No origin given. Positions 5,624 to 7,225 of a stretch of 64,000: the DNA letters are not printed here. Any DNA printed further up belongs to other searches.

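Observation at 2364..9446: The operon is syntenic with the actinobacterial steroid ring C/D (HIP) degradation module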

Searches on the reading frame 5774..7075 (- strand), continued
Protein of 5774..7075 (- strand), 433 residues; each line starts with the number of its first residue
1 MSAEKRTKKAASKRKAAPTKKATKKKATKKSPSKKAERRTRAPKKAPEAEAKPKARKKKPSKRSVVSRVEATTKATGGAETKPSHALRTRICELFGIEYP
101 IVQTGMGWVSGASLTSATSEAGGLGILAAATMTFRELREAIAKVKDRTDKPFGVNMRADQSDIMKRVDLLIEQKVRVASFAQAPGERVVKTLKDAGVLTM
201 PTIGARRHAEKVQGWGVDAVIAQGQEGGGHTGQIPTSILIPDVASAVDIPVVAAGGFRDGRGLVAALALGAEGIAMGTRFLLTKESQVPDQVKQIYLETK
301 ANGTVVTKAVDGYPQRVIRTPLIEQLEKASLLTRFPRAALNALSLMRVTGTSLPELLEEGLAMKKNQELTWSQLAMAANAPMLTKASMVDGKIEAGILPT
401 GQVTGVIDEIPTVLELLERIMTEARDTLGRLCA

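Call 66: search_protein_families(library=ncbifam, max_evalue=1e-8, proteins=[L117:9995-10969:+, L117:10972-11550:+, L117:11583-13679:+, L117:14552-15424:-, L117:15557-16801:+, L117:16808-17608:+, L117:17621-18517:+, L117:18514-19542:+, L117:19547-20752:+, L123:16775-17620:+])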
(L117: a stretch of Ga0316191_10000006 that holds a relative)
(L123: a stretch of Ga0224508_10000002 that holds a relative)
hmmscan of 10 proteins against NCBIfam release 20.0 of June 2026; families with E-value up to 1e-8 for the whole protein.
L117:9995-10969:+ (324 aa): 1 family
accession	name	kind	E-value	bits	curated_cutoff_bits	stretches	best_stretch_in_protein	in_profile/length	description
NF052579.1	BetMthstMoxSdmAMthl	equivalog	1.1e-19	70.7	600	1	19-173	18-174/351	4beta-methylsterol monooxygenase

L117:10972-11550:+ (192 aa): 2 families
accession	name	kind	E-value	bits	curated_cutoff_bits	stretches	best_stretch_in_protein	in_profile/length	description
NF033703.1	transcr_KstR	equivalog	1.9e-34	118.8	280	1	3-189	7-183/185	cholesterol catabolism transcriptional regulator KstR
NF053878.1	FATransRegFadRBac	equivalog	1.1e-10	41.7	200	1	4-116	4-116/190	fatty acid metabolism transcriptional regulator FadR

L117:11583-13679:+ (698 aa): 8 families
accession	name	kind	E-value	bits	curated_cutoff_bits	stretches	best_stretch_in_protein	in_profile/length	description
NF008748.0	PRK11783.1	equivalog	9.7e-233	774.4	466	1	2-690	8-692/704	bifunctional 23S rRNA (guanine(2069)-N(7))-methyltransferase RlmK/23S rRNA (guanine(2445)-N(2))-methyltransferase RlmL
NF040721.1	Trm14_Arch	equivalog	2.3e-38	132.3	280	1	4-323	7-316/370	tRNA (guanine(6)-N2)-methyltransferase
NF011707.0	PRK15128.1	equivalog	2.1e-25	89.4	712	1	391-653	73-335/396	23S rRNA (cytosine(1962)-C(5))-methyltransferase RlmI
NF033380.1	Rlm_2499C5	equivalog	5.7e-21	74.7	650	1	417-656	97-335/391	23S rRNA (cytosine(2499)-C(5))-methyltransferase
NF053718.1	23SC1962Mtase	equivalog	3.4e-17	62.2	575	1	491-656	160-324/383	23S rRNA (cytosine(1962)-C(5))-methyltransferase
TIGR01177.1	TIGR01177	hypoth_equivalog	5.3e-11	42.4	316.55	0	168-211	165-204/330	TIGR01177 family methyltransferase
TIGR03534.1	RF_mod_PrmC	equivalog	2.4e-10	40.3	199.1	0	244-306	104-166/253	peptide chain release factor N(5)-glutamine methyltransferase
NF046099.1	RSP_2647_MTase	equivalog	2.8e-10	39.6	600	1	491-626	167-306/391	RSP_2647 family RNA methyltransferase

L117:14552-15424:- (290 aa): 0 families

L117:15557-16801:+ (414 aa): 4 families
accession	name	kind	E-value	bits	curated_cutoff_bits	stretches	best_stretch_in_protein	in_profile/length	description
NF045629.1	monooxsub_HsaA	equivalog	5.2e-124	413.9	450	1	34-412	2-381/383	3-hydroxy-9,10-secoandrosta-1,3,5(10)-triene-9,17-dione monooxygenase oxygenase subunit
NF045920.1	HphnlacHdxOX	equivalog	4.9e-74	249.5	650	1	32-392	1-362/384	p-hydroxyphenylacetate 3-hydroxylase oxygenase component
TIGR04022.1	sulfur_SfnB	equivalog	1.9e-13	50.1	430.9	0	151-389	140-366/391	SfnB family sulfur acquisition oxidoreductase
NF049984.1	Rv1679_FadE16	equivalog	5.2e-09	35.8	600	0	44-235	13-216/371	Rv1679 family acyl-CoA dehydrogenase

L117:16808-17608:+ (266 aa): 4 families
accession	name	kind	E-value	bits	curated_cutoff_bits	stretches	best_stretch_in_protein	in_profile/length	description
TIGR03220.1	catechol_dmpE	equivalog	5e-118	393.1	408.8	1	10-265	2-255/255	2-oxopent-4-enoate hydratase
NF008461.0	PRK11342.1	equivalog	5e-66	222.7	350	1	8-265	4-259/269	2-keto-4-pentenoate hydratase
TIGR02312.1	HpaH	equivalog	1.4e-62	211.7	351.5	1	8-265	5-266/267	2-oxo-hept-4-ene-1,7-dioate hydratase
TIGR03218.1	catechol_dmpH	equivalog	9.9e-62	208.6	350.55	1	4-265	4-263/263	2-oxo-3-hexenedioate decarboxylase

L117:17621-18517:+ (298 aa): 2 families
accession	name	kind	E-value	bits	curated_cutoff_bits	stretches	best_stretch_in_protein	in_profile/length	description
TIGR03215.1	ac_ald_DH_ac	equivalog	1.3e-136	454.5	282.25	1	4-292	1-283/285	acetaldehyde dehydrogenase (acetylating)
NF006157.0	PRK08300.1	subfamily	1.4e-136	454.8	166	1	2-296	3-299/303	acetaldehyde dehydrogenase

L117:18514-19542:+ (342 aa): 24 families
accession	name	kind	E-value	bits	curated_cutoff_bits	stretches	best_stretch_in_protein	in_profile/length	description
NF006049.0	PRK08195.1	subfamily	7e-164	544.8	229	1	3-339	3-339/344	4-hyroxy-2-oxovalerate/4-hydroxy-2-oxopentanoic acid aldolase,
TIGR03217.1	4OH_2_O_val_ald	equivalog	4.5e-163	542.2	286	1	6-338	1-333/334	4-hydroxy-2-oxovalerate aldolase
TIGR02660.1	nifV_homocitr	equivalog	3.3e-26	92.4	462.9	1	7-266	1-259/365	homocitrate synthase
NF002085.0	PRK00915.1-2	subfamily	5.2e-26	91.4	517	1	6-264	12-269/504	2-isopropylmalate synthase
NF002086.0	PRK00915.1-3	equivalog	1.9e-22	79.4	532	1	6-247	5-252/516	2-isopropylmalate synthase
TIGR02146.1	LysS_fung_arch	equivalog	3.8e-22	79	413.55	1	149-262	140-252/344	homocitrate synthase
TIGR02090.1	LEU1_arch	subfamily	6e-21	75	484.75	1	149-270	142-261/363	isopropylmalate/citramalate/homocitrate synthases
TIGR00973.1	leuA_bact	equivalog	1.2e-20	73.4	598.7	1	7-261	1-265/494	2-isopropylmalate synthase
NF002087.0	PRK00915.1-4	equivalog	8.8e-20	70.7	729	1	6-263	5-272/516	2-isopropylmalate synthase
NF002088.0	PRK00915.1-5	equivalog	1.1e-19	70.3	697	1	6-244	2-246/514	2-isopropylmalate synthase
NF006761.0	PRK09282.1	domain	7.8e-19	67.6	402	1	146-266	152-270/591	pyruvate carboxylase subunit B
NF002084.0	PRK00915.1-1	equivalog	2.7e-18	65.8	748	1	6-260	3-267/523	2-isopropylmalate synthase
NF042433.1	CitmalDyn_Leptosp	equivalog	1.6e-17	63.3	950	1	148-259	157-268/514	(R)-citramalate synthase CimA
NF041069.1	IPMS_Sufob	equivalog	2.5e-16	59.9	600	1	155-264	149-258/371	isopropylmalate synthase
TIGR00977.1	citramal_synth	equivalog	4.6e-16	58.2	450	1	149-251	155-257/526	citramalate synthase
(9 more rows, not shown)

L117:19547-20752:+ (401 aa): 13 families
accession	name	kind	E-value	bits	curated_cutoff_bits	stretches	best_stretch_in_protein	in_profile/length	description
TIGR03204.1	pimC_large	equivalog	4.4e-83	279.4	623.85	1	5-396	9-395/395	pimeloyl-CoA dehydrogenase large subunit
NF042972.1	AcrlCoAredClosAcrC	equivalog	3.7e-30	104.9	640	1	62-347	52-338/378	acryloyl-CoA reductase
NF045652.1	ProlPCPDhRedW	equivalog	5.5e-26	91.3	650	1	50-256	36-244/376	L-prolyl-[peptidyl-carrier protein] dehydrogenase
NF045552.1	GlutCoADH_Des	equivalog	9e-26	91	470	1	107-399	99-385/387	glutaryl-CoA dehydrogenase Acd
TIGR03207.1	cyc_hxne_CoA_dh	equivalog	2.1e-24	86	575.35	1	59-256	45-242/372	cyclohexanecarboxyl-CoA dehydrogenase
NF053553.1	prodigi_MBC_PigA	equivalog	1.5e-22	80.3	500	1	107-392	100-378/381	prodigiosin MBC biosynthesis dehydrogenase PigA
NF043006.1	CyhCrbnylCoADH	equivalog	2.7e-22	79.3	650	1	107-259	97-248/380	cyclohexane-1-carbonyl-CoA dehydrogenase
NF008997.0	PRK12341.1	equivalog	8.1e-22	77.8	537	1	66-392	57-375/382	acyl-CoA dehydrogenase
NF042439.1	SulpropCoADesulf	equivalog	5.9e-17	61.5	600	1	65-396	43-373/379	3-sulfinopropanoyl-CoA desulfinase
NF058590.1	AcCoDHFadEBacil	equivalog_domain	2.7e-14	52.6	600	1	67-257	74-262/586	acyl-CoA dehydrogenase FadE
NF002885.1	PRK03354.1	equivalog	1.2e-13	50.9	540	1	66-282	57-269/378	crotonobetainyl-CoA dehydrogenase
NF052270.1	Staph_DH_FadE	equivalog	5.9e-13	48.3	600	1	107-210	117-216/400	acyl-CoA dehydrogenase FadE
TIGR03203.1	pimD_small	equivalog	3.6e-09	36.2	652.7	1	101-257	91-245/378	pimeloyl-CoA dehydrogenase small subunit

L123:16775-17620:+ (281 aa): 27 families (the best 25 are shown)
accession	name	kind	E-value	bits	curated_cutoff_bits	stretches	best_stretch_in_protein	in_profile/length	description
NF045632.1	hydroxlase_HsaD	equivalog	1.1e-53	182.1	400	1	11-277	13-289/290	4,5:9,10-diseco-3-hydroxy-5,9,17-trioxoandrosta-1(10),2-diene-4-oate hydrolase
TIGR03343.1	biphenyl_bphD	equivalog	3.2e-48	164.4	462.15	1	20-277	19-281/282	2-hydroxy-6-oxo-6-phenylhexa-2,4-dienoate hydrolase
TIGR02427.1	protocat_pcaD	equivalog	3e-28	98.9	255.85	1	24-276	3-250/251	3-oxoadipate enol-lactonase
NF011457.0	PRK14875.1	equivalog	4.4e-28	98.3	307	1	8-277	108-370/372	acetoin dehydrogenase dihydrolipoyllysine-residue acetyltransferase subunit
NF051488.1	bifunc_PcaDC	exception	3.7e-26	92.1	390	1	59-277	35-251/375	bifunctional 3-oxoadipate enol-lactonase/4-carboxymuconolactone decarboxylase PcaDC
NF050089.1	i_nPHAscl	equivalog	8.4e-22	77.6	300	1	23-180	9-162/288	intracellular short-chain-length polyhydroxyalkanoate depolymerase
NF051487.1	bifunc_PcaCD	exception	1.4e-21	77.1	430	1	27-277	166-412/413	bifunctional 4-carboxymuconolactone decarboxylase/3-oxoadipate enol-lactonase PcaCD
TIGR03611.1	RutD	equivalog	3.2e-21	75.9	238.5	1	29-278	9-257/258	pyrimidine utilization protein D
NF052614.1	AB_fold_OlsI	equivalog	8.2e-21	74.7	385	1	85-280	69-259/272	ornithine lipid biosynthesis O-acyltransferase OlsI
TIGR03056.1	bchO_mg_che_rel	equivalog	1.4e-19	70.2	172.55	1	19-276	14-277/278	alpha/beta fold hydrolase BchO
TIGR01250.1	pro_imino_pep_2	subfamily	1.3e-18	67.6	167.65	1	15-137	7-129/288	proline iminopeptidase-family hydrolase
NF002043.0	PRK00870.1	subfamily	3.8e-17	62.7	265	1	16-137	25-148/302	haloalkane dehalogenase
TIGR03695.1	menH_SHCHC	equivalog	5.2e-17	62.1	208.55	1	35-276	4-251/252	2-succinyl-6-hydroxy-2,4-cyclohexadiene-1-carboxylate synthase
NF002938.0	PRK03592.1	equivalog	6.2e-17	61.9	241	1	6-169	6-160/298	haloalkane dehalogenase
NF052610.1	macro_16_ester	equivalog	1.7e-14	53.8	420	1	28-261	18-265/281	alpha/beta fold macrolide esterase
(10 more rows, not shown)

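Call 67: search_solved_structures(query=L117:9995-10969:+, max_evalue=0.00001, show_alignments=1)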
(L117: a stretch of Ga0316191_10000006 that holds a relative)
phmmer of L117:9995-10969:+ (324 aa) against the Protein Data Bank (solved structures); distinct sequences matched with E-value up to 0.00001: 27.
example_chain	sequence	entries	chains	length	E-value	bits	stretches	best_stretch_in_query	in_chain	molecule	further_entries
4qdc_A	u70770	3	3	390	2.3e-63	217.3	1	15-319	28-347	3-ketosteroid 9alpha-hydroxylase oxygenase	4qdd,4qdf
4qdf_B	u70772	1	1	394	7.4e-58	199.1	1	15-320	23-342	3-ketosteroid 9alpha-hydroxylase oxygenase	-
2zyl_A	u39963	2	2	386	5.8e-57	196.2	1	14-322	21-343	POSSIBLE OXIDOREDUCTASE | 3-ketosteroid-9-alpha-monooxygenase oxygenase subunit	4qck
6wn3_A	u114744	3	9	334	2.9e-21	78.8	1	18-184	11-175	SxtT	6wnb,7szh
6wnc_A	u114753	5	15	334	1.2e-19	73.4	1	18-179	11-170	SxtDIOX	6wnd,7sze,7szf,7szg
7qwt_A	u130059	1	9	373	2e-17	66.1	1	13-180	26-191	Rieske (2Fe-2S) domain protein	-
7fhr_A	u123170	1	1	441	7.2e-14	54.4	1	19-139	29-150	Putative Phthalate 4,5-dioxygenase, subunit alpha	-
3gb4_A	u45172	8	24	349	2.5e-12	49.4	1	18-180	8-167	DdmC | Dicamba O-demethylase, oxygenase component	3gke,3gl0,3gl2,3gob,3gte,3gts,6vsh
9ina_A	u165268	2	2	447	2.3e-11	46.2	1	17-125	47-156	Rieske (2Fe-2S) domain protein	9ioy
7fjl_A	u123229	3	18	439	7.1e-10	41.3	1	17-179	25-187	Rieske (2Fe-2S) domain protein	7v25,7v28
3gkq_A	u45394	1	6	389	3.8e-07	32.3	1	14-146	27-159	Terminal oxygenase component of carbazole 1,9a-dioxygenase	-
2qpz_A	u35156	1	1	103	4.3e-07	32.1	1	22-103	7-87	Naphthalene 1,2-dioxygenase system ferredoxin subunit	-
4nbg_A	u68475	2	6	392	5e-07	31.9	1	14-173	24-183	Terminal oxygenase component of carbazole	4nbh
1ww9_A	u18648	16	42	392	5.1e-07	31.9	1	14-173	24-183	terminal oxygenase component of carbazole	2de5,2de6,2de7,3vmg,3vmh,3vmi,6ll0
4nb9_A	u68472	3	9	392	5.1e-07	31.9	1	14-173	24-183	Terminal oxygenase component of carbazole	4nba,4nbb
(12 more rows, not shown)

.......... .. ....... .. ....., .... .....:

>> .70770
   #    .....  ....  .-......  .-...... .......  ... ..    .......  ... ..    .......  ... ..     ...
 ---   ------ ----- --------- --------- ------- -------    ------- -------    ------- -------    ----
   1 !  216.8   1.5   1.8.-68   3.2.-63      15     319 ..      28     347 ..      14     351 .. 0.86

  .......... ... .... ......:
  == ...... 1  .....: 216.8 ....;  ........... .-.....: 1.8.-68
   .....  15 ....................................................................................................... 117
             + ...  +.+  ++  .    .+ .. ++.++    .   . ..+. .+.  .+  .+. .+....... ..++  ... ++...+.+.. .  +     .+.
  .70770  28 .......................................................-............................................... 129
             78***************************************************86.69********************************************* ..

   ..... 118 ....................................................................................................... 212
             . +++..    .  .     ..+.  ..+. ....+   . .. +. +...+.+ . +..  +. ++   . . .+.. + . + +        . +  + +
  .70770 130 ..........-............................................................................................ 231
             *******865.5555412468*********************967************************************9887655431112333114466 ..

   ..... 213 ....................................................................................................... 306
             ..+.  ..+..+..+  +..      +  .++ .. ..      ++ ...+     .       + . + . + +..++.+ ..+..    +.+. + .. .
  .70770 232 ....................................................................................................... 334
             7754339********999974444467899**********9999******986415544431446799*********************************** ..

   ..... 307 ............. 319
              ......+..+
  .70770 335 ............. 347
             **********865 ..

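Call 70: search_protein_families(library=pfam, max_evalue=0.001, proteins=[L117:14552-15424:-, L117:13749-14540:-, L117:9995-10969:+, L111:13796-14824:+, L111:14872-15858:+, L111:15890-16555:+, L108:10972-12414:-, L107:14054-14896:-, L094:6429-7001:+, L123:16775-17620:+])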
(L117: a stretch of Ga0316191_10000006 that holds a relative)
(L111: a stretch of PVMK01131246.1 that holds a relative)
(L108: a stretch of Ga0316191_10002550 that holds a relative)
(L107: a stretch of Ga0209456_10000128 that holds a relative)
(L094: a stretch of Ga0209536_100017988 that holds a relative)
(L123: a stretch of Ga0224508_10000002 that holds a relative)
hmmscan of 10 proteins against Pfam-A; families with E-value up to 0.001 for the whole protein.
L117:14552-15424:- (290 aa): 1 family
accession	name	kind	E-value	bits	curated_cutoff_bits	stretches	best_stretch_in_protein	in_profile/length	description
PF04909.20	Amidohydro_2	-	4.6e-26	92.7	26.4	1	82-288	63-289/289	Amidohydrolase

L117:13749-14540:- (263 aa): 2 families
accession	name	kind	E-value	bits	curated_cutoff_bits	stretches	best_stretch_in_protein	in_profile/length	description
PF00378.25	ECH_1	-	4.4e-59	200.3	27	1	12-262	3-250/251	Enoyl-CoA hydratase/isomerase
PF16113.10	ECH_2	-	1.8e-33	116.9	27.2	1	17-185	3-171/335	Enoyl-CoA hydratase/isomerase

L117:9995-10969:+ (324 aa): 2 families
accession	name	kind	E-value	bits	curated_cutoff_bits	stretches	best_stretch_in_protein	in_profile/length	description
PF19298.5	KshA_C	-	1.2e-52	179.5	23.3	1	126-316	4-207/207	3-Ketosteroid 9alpha-hydroxylase C-terminal domain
PF00355.32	Rieske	-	1.9e-21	76.2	20.3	1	19-102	2-84/88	Rieske [2Fe-2S] domain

L111:13796-14824:+ (342 aa): 0 families

L111:14872-15858:+ (328 aa): 2 families
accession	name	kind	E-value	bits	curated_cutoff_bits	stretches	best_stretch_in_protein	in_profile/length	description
PF13528.12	Glyco_trans_1_3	-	1.8e-28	100.1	25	2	74-295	89-317/322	Glycosyl transferase family 1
PF13439.12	Glyco_transf_4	-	7.7e-09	36.2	28.5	1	13-146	3-140/170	Glycosyltransferase Family 4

L111:15890-16555:+ (221 aa): 1 family
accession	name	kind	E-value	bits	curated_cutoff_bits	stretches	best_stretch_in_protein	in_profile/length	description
PF13578.12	Methyltransf_24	-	7.7e-05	24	26.3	1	34-144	1-105/105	Methyltransferase domain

L108:10972-12414:- (480 aa): 1 family
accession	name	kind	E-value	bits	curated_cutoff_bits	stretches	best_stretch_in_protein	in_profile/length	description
PF03349.22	Toluene_X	-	9.7e-09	34.6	29.7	1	174-403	142-371/421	Outer membrane protein transport protein (OMPP1/FadL/TodX)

L107:14054-14896:- (280 aa): 1 family
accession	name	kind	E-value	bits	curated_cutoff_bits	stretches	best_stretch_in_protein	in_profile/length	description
PF00487.30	FA_desaturase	-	2.8e-29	103.1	29.7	1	23-240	4-244/253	Fatty acid desaturase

L094:6429-7001:+ (190 aa): 0 families

L123:16775-17620:+ (281 aa): 6 families
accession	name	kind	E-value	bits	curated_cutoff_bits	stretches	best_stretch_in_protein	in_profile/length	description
PF00561.26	Abhydrolase_1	-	5.7e-33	115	25.8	1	35-263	2-243/245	alpha/beta hydrolase fold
PF12697.13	Abhydrolase_6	-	7.8e-22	79.4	26.3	1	36-270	1-216/217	Alpha/beta hydrolase family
PF12146.15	Hydrolase_4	-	1.6e-16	60.7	27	1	32-263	3-237/239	Serine aminopeptidase, S33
PF03096.20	Ndr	-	5.3e-10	38.9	23.3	1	85-270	80-270/283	Ndr family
PF00756.26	Esterase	-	0.0005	20.4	22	1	104-138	116-149/251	Putative esterase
PF03959.19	FSH1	-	0.00099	19.3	21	0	214-260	155-201/211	Serine hydrolase (FSH1)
